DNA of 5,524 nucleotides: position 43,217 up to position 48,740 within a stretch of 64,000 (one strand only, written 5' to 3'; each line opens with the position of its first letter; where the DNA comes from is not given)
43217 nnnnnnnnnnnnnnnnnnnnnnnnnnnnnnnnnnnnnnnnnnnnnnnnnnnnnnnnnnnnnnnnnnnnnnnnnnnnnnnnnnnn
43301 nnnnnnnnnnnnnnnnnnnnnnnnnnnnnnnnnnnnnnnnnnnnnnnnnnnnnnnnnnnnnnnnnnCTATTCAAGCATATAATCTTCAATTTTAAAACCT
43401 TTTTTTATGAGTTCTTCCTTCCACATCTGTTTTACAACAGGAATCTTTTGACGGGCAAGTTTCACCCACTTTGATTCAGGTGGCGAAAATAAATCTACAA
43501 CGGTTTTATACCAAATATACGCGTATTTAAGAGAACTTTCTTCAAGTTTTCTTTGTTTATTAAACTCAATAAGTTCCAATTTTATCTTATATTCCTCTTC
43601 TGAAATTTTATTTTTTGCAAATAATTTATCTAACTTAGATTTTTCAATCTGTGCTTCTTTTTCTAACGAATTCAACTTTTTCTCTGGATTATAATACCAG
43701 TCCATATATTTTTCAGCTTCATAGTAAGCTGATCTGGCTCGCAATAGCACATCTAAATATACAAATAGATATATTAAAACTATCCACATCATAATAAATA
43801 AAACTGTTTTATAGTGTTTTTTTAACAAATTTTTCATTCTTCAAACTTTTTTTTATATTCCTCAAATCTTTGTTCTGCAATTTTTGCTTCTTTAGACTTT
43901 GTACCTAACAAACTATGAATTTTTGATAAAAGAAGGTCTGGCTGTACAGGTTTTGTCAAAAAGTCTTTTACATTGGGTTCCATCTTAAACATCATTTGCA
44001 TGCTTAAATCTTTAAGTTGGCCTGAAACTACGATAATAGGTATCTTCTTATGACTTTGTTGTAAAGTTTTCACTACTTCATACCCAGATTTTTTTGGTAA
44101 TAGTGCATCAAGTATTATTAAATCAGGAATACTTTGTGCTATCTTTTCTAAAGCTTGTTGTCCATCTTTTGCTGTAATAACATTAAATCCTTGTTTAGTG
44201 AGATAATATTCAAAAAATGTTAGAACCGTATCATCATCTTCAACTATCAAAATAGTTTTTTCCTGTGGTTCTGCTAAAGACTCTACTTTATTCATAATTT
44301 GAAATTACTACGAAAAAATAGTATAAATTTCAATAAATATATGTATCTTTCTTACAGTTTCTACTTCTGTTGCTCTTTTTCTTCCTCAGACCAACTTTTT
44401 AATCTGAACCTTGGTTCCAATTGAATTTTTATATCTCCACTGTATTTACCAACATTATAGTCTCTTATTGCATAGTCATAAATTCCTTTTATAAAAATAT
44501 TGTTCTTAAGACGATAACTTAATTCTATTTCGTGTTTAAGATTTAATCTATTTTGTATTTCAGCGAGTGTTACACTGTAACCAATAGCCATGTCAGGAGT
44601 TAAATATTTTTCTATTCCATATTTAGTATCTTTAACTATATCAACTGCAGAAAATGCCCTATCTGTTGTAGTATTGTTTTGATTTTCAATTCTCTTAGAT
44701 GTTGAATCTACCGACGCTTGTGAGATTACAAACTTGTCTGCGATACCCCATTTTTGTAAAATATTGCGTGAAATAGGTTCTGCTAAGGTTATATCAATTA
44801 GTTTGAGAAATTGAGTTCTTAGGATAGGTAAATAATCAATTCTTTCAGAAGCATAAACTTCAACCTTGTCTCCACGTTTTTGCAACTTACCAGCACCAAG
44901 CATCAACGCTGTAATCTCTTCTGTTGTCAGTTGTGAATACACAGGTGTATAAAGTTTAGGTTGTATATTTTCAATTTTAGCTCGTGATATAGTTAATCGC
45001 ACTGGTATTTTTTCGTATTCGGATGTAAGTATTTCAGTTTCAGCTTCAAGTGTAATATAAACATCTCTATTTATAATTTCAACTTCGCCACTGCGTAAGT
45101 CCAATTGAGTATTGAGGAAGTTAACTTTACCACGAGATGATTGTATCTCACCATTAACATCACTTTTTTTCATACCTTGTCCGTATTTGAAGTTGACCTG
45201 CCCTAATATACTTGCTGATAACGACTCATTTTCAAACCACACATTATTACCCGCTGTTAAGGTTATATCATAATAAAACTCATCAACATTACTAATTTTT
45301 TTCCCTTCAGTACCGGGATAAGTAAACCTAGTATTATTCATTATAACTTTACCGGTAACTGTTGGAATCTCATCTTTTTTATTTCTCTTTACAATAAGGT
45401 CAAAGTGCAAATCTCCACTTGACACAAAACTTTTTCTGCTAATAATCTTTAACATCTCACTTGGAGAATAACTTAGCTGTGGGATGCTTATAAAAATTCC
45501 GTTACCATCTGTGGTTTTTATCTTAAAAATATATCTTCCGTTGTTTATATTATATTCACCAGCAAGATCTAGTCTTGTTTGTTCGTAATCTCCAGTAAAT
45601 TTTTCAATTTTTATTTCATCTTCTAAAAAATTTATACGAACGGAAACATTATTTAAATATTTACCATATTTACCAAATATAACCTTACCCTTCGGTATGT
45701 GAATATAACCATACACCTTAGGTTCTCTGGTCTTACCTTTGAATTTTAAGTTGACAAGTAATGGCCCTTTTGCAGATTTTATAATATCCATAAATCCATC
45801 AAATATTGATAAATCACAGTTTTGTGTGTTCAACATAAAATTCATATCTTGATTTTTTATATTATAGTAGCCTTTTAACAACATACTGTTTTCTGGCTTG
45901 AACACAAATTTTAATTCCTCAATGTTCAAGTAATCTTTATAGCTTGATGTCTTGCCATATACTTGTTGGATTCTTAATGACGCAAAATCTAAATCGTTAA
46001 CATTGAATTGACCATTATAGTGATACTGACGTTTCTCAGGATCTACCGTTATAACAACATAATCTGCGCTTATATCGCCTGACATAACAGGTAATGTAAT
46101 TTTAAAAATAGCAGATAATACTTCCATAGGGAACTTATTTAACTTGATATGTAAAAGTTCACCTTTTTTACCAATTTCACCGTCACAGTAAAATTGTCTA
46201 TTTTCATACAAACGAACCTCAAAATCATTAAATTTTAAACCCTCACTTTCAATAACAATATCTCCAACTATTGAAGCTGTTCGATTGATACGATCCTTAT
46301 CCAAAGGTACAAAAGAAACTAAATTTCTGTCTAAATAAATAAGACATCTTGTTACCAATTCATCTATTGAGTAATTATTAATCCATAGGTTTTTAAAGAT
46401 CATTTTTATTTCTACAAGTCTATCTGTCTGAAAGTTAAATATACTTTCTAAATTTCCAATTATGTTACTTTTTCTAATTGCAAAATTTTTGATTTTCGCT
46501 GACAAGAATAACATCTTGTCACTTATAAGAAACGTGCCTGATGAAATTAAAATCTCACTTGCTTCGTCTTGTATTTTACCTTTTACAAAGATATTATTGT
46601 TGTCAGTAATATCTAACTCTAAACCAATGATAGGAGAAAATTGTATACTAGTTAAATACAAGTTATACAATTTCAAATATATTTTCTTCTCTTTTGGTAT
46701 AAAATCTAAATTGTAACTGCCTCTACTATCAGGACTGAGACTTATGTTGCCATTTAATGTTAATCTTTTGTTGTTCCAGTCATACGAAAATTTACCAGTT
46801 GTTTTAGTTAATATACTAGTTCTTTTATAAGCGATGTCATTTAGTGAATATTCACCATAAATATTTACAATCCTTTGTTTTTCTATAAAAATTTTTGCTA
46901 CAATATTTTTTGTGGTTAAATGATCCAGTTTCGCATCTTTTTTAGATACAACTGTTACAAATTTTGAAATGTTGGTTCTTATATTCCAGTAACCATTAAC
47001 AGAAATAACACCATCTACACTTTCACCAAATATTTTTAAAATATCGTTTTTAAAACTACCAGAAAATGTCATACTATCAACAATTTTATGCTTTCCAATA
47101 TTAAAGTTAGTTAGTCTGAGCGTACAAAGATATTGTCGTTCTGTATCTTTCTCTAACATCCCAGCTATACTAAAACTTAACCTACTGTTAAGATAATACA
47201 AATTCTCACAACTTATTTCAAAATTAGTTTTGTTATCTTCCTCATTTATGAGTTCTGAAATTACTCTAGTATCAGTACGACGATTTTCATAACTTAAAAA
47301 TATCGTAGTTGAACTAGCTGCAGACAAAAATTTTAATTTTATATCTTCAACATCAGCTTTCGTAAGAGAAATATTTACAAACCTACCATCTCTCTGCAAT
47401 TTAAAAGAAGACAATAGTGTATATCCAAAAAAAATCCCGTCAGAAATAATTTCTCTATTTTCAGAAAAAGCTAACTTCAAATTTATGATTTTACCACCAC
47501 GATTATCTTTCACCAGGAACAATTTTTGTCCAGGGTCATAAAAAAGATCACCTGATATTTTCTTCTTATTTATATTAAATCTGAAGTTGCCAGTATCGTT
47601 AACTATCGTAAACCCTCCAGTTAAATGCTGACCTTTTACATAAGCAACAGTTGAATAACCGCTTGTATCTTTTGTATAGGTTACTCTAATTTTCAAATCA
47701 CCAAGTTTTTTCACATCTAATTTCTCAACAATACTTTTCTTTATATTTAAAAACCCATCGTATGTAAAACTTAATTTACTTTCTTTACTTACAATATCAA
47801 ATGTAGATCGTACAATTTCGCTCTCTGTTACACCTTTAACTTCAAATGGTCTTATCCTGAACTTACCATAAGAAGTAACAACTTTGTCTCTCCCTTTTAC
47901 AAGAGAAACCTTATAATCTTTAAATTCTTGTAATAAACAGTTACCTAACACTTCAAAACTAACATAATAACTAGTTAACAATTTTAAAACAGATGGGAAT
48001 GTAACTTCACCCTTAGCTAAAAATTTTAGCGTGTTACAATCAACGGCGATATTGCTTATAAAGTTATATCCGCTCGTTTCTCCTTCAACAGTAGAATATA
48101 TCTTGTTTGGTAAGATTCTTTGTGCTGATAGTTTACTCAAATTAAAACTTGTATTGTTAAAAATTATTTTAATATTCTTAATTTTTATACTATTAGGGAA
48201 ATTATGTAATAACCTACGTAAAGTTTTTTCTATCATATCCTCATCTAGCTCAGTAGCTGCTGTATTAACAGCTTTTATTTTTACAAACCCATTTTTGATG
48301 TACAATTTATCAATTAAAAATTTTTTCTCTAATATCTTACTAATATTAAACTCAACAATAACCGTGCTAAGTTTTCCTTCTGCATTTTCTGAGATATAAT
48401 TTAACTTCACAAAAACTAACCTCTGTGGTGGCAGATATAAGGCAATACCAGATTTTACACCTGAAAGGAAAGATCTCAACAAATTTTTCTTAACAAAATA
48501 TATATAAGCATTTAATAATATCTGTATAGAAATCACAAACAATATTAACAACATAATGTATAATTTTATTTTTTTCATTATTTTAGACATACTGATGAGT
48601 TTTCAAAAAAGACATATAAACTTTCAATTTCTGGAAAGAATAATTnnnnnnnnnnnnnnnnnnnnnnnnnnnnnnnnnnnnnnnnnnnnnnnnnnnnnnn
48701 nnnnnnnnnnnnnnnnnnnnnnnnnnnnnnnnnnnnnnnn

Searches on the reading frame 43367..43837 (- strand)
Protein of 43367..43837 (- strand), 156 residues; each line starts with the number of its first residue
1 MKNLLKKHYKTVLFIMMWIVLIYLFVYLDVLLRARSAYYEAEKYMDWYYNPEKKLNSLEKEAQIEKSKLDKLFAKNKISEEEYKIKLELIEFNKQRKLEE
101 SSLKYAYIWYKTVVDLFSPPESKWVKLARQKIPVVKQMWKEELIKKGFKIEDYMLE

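Call 11: search_protein_families(library=pfam, proteins=[window:43367-43837:-], max_evalue=0.001)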
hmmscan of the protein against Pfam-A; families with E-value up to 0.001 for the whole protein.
window:43367-43837:- (156 aa): 0 families

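Call 47: search_protein_families(library=pfam, proteins=[window:43367-43837:-], max_evalue=5)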
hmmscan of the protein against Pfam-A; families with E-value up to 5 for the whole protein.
window:43367-43837:- (156 aa): 1 family
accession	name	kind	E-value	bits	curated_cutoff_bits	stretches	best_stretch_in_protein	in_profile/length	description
PF09851.14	SHOCT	-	0.021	15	27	1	68-89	5-26/28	Short C-terminal domain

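Call 48: search_protein_families(library=ncbifam, proteins=[window:43367-43837:-], max_evalue=1)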
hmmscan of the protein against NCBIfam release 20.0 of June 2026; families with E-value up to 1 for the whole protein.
window:43367-43837:- (156 aa): 2 families
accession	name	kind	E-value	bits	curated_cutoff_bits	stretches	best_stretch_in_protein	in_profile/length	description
NF004929.0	PRK06286.2-2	equivalog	0.017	15.3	279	1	8-84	42-121/143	putative monovalent cation/H+ antiporter subunit G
NF005901.0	PRK07877.1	equivalog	0.17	10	476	1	55-135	13-98/722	Rv1355c family protein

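Call 59: search_protein_families(library=padloc, proteins=[window:43367-43837:-], max_evalue=0.001)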
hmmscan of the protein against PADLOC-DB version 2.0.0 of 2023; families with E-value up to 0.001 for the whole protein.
window:43367-43837:- (156 aa): 0 families

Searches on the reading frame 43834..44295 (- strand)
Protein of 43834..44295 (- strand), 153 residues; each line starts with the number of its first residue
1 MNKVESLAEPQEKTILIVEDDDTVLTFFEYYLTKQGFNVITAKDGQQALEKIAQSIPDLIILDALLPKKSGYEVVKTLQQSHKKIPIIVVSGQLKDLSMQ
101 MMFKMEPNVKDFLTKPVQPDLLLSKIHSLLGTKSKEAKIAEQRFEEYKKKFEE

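Call 11: search_protein_families(library=pfam, proteins=[window:43834-44295:-], max_evalue=0.001)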
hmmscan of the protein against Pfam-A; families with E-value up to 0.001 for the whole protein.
window:43834-44295:- (153 aa): 3 families
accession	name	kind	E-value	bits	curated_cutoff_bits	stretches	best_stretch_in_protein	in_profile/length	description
PF00072.30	Response_reg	-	1.5e-24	86.7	30.2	1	15-126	1-110/111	Response regulator receiver domain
PF03698.18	UPF0180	-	1.3e-05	25.7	25.4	0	68-101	17-50/77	Uncharacterised protein family (UPF0180)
PF23198.2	PDE8A_N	-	6.5e-05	23.3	29.6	1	9-83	7-82/147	PDE8A-like, N-terminal domain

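Call 48: search_protein_families(library=ncbifam, proteins=[window:43834-44295:-], max_evalue=1)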
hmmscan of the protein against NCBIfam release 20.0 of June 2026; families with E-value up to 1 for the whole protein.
window:43834-44295:- (153 aa): 107 families (the best 25 are shown)
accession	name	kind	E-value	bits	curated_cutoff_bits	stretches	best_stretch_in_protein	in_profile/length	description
TIGR02154.1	PhoB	equivalog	7.2e-24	84.3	296.2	1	12-136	2-126/226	phosphate regulon transcriptional regulator PhoB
NF045944.1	ResRegRpaBCyano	equivalog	1.4e-22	80.2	330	1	16-140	1-122/229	response regulator transcription factor RpaB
NF040534.1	resp_reg_YycF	equivalog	3.7e-22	78.7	340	1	13-139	1-124/231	response regulator YycF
NF012227.0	AdeR_RR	equivalog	6.3e-22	78.2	340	1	9-148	8-143/239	efflux system response regulator transcription factor AdeR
NF041733.1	resp_reg_CseB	equivalog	3.7e-21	75.6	350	1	14-142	2-127/228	two-component system response regulator CseB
NF007005.1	PRK09468.1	equivalog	7.9e-21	74.6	331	1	12-140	3-129/237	osmolarity response regulator transcription factor OmpR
NF007135.0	PRK09581.1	equivalog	3.1e-20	72.4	474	1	14-134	4-124/457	PleD family two-component system response regulator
NF008199.0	PRK10955.1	equivalog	3.6e-20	72.9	341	1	14-132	3-117/232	envelope stress response regulator transcription factor CpxR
NF007969.0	PRK10693.1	equivalog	3.9e-20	72.1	329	1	12-118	7-111/337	two-component system response regulator RssB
NF047793.1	ResRegPgtA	equivalog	6.9e-20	71.3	650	1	11-145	4-134/414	two-component system response regulator PgtA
NF033120.0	vanR_FM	exception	2.9e-19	69.6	460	1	13-131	4-119/231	vancomycin resistance response regulator transcription factor, VanR-F/VanR-M family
NF040689.1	MtrAB_MtrA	equivalog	3.5e-19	69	300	1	15-136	1-119/219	MtrAB system response regulator MtrA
NF008296.0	PRK11083.1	equivalog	3.6e-18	65.8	273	1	11-139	2-127/228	two-component system response regulator CreB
NF045717.1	DVU0259_DivK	exception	4.4e-18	65.5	160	1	13-130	3-116/117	DVU0259 family response regulator domain-containing protein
NF045505.1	RR_RssB_Pseudo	equivalog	1.1e-17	64.2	700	1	12-136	5-125/394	two-component system response regulator RssB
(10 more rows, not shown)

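Call 59: search_protein_families(library=padloc, proteins=[window:43834-44295:-], max_evalue=0.001)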
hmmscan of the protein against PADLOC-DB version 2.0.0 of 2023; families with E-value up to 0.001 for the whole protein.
window:43834-44295:- (153 aa): 3 families
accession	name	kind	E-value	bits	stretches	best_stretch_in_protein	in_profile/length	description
PDLC04055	PD-T4-6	-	1.2e-11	42.1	1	8-138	361-491/496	-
PDLC04725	PDC-M60B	-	1.1e-08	33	1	12-68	3-61/158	-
PDLC00405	SduA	-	3.8e-08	31.2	1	9-72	3-66/323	DUF4263 domain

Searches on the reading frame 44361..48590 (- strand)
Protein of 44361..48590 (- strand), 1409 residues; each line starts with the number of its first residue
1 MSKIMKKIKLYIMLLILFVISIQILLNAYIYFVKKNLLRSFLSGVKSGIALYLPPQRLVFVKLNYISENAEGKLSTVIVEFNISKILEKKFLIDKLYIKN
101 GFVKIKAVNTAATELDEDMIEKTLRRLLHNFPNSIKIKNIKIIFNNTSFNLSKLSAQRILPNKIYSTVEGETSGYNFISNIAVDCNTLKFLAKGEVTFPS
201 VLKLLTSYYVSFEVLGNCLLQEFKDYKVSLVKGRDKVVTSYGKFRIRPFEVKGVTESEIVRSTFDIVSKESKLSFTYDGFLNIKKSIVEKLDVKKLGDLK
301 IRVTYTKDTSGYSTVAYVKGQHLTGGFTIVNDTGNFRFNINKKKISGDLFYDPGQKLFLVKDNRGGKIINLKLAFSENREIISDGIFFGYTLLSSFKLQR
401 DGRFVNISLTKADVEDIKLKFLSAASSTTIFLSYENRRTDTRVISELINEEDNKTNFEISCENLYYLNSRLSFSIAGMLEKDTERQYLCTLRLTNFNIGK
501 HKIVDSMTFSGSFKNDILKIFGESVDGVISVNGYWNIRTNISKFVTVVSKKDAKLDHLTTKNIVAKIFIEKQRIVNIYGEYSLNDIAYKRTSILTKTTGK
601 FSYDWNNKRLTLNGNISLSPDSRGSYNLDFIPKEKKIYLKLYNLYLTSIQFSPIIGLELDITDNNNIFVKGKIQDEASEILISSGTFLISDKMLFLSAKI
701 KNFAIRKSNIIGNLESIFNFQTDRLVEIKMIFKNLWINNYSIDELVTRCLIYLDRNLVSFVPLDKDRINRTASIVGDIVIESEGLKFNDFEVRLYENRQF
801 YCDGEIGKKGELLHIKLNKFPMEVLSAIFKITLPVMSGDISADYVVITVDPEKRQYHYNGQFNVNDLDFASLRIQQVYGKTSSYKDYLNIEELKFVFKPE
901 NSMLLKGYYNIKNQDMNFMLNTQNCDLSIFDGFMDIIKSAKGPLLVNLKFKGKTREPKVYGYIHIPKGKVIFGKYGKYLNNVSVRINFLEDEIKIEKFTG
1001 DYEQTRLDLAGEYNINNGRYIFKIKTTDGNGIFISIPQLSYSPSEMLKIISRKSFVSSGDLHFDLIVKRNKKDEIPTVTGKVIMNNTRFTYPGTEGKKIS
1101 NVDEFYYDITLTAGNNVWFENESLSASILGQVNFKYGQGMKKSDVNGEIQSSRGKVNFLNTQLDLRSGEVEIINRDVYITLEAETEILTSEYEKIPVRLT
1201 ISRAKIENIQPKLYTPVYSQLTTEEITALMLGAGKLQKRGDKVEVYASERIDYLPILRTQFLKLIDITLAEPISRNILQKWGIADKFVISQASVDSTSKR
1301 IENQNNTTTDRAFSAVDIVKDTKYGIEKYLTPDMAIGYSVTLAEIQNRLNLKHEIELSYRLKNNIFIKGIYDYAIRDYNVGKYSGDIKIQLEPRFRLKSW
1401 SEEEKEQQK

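Call 11: search_protein_families(library=pfam, proteins=[window:44361-48590:-], max_evalue=0.001)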
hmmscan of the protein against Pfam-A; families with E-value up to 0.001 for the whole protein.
window:44361-48590:- (1409 aa): 1 family
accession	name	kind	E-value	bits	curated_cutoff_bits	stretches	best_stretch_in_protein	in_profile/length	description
PF04357.19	TamB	-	1.8e-18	67.4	22.4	1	1108-1374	128-368/381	TamB, inner membrane protein subunit of TAM complex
